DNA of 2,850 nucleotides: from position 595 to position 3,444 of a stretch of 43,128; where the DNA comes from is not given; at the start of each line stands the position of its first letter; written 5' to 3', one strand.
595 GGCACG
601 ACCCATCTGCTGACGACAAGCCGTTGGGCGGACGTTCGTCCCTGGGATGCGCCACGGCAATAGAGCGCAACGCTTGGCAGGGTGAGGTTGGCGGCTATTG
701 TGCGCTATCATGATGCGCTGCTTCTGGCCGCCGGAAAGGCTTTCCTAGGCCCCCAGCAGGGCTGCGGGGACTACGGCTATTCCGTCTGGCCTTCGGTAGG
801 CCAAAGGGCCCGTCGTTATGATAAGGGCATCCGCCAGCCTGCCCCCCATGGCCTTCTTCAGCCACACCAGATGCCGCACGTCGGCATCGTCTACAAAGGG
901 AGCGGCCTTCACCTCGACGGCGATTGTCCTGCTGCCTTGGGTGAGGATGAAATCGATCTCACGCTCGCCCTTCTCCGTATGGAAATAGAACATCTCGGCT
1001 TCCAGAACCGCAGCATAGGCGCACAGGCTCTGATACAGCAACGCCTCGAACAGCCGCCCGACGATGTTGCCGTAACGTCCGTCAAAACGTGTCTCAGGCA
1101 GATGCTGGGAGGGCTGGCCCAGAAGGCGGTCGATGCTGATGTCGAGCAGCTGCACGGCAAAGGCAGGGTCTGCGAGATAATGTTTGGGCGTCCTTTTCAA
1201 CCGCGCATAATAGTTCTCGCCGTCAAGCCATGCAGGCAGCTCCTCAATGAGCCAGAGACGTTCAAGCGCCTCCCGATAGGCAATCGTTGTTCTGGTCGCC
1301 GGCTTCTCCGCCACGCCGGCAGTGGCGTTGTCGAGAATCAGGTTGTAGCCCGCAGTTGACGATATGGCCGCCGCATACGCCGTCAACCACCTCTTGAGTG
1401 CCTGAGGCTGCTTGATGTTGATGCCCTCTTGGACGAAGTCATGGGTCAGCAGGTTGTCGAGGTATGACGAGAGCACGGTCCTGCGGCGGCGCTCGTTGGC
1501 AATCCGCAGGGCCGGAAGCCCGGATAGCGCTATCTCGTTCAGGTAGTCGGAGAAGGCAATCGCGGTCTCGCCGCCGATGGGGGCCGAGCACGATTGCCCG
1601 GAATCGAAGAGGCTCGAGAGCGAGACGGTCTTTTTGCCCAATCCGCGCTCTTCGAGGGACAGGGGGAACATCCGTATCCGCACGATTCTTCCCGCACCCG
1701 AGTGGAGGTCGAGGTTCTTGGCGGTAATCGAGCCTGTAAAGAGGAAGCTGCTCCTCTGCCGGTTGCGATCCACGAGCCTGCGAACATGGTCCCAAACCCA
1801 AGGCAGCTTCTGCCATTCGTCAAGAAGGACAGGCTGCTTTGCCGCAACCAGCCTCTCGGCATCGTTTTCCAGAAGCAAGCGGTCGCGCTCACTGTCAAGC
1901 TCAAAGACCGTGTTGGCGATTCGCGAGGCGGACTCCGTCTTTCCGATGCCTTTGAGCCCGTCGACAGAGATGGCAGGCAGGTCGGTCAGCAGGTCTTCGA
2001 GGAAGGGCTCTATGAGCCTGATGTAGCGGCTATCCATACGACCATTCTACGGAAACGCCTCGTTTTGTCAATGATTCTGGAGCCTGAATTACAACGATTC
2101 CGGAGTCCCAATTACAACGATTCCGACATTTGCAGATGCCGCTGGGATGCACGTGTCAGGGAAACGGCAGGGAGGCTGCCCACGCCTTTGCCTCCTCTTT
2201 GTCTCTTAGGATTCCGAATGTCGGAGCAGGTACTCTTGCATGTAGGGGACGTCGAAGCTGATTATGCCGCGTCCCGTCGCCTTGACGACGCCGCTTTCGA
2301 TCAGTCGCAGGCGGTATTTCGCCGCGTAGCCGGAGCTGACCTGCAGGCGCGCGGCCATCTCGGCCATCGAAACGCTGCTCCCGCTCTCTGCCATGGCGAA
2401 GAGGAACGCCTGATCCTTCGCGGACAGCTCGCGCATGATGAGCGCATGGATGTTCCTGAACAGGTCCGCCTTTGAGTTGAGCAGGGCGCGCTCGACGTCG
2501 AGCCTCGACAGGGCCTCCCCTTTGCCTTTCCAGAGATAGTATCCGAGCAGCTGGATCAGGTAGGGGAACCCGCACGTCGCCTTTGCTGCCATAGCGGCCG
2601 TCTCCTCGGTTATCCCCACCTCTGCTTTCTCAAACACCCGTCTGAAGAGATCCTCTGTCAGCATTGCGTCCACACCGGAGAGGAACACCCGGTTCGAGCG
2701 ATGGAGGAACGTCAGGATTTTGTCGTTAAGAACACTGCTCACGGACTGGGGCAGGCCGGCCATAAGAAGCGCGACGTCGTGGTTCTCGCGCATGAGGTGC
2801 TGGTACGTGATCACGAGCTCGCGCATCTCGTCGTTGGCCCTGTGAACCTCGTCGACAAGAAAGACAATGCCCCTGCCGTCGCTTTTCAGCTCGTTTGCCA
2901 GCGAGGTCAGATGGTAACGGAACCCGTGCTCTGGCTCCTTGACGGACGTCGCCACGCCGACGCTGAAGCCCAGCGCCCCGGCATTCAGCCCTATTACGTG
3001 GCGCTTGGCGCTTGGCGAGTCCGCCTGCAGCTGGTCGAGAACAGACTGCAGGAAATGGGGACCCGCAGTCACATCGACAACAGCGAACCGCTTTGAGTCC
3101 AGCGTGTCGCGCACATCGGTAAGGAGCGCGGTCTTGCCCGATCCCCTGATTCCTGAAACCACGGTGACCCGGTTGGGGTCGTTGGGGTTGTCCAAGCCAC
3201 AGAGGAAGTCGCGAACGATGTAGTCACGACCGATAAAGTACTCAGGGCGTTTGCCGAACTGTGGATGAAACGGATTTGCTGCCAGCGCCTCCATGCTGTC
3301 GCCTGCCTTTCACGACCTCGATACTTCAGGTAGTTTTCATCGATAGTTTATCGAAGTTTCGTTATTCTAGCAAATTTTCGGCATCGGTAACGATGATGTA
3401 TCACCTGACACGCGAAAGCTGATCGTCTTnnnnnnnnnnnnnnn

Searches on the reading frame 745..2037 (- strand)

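Call 61: search_protein_families(library=pfam, proteins=[window:745-2037:-], max_evalue=1)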
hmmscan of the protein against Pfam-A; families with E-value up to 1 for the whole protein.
window:745-2037:- (430 aa): 3 families
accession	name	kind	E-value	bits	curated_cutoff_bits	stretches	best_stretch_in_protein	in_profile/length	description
PF13635.12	DUF4143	-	4.3e-22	79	28.1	1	207-378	9-159/160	Domain of unknown function (DUF4143)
PF13173.12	AAA_14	-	4.9e-12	46.4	27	1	22-130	4-127/129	AAA domain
PF12178.13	INCENP_N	-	0.061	13.8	25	1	377-394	13-30/36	Chromosome passenger complex (CPC) protein INCENP N terminal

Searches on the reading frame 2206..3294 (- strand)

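Call 61: search_protein_families(library=pfam, proteins=[window:2206-3294:-], max_evalue=1)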
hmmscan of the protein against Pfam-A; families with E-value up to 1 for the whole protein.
window:2206-3294:- (362 aa): 20 families
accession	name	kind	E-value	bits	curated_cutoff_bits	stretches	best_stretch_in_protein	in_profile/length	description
PF13191.12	AAA_16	-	2.6e-10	41.5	32.6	1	20-163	2-154/167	AAA ATPase domain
PF13401.12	AAA_22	-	1.3e-09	38.9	27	1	41-184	5-125/130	AAA domain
PF01637.24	ATPase_2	-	3e-07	30.9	33.2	1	39-224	18-198/225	ATPase domain predominantly from Archaea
PF13173.12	AAA_14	-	0.00017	22.1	27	1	41-76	2-38/129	AAA domain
PF13604.12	AAA_30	-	0.0032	17.6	27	1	39-100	16-77/191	AAA domain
PF07693.20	KAP_NTPase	-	0.0049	16.6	20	0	128-170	138-181/293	KAP family P-loop domain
PF04851.21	ResIII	-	0.0064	16.9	22.5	1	47-168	29-147/164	Type III restriction enzyme, res subunit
PF25199.1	nSTAND_NTPase5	-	0.0064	16.8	34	1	28-61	30-61/145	Novel STAND NTPase 5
PF09848.15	SLFN-g3_helicase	-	0.0071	16.1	24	1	42-169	2-112/354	Schlafen group 3, DNA/RNA helicase domain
PF02492.25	cobW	-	0.0078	16.3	20.7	1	43-73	2-33/180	CobW/HypB/UreG, nucleotide-binding domain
PF25201.1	nSTAND6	-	0.017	15.6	27.7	1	42-81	19-58/148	Novel STAND NTPase 6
PF24883.2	NPHP3_N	-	0.03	15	24.8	1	36-71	18-52/164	Nephrocystin 3, N-terminal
PF24389.1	ORC-CDC6-like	-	0.03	13.5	27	0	39-58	34-49/571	ORC-CDC6-like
PF20703.3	nSTAND1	-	0.041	14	27.1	1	17-149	13-123/379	Novel STAND NTPase 1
PF01399.33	PCI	-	0.051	14.2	22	1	301-339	33-71/84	PCI domain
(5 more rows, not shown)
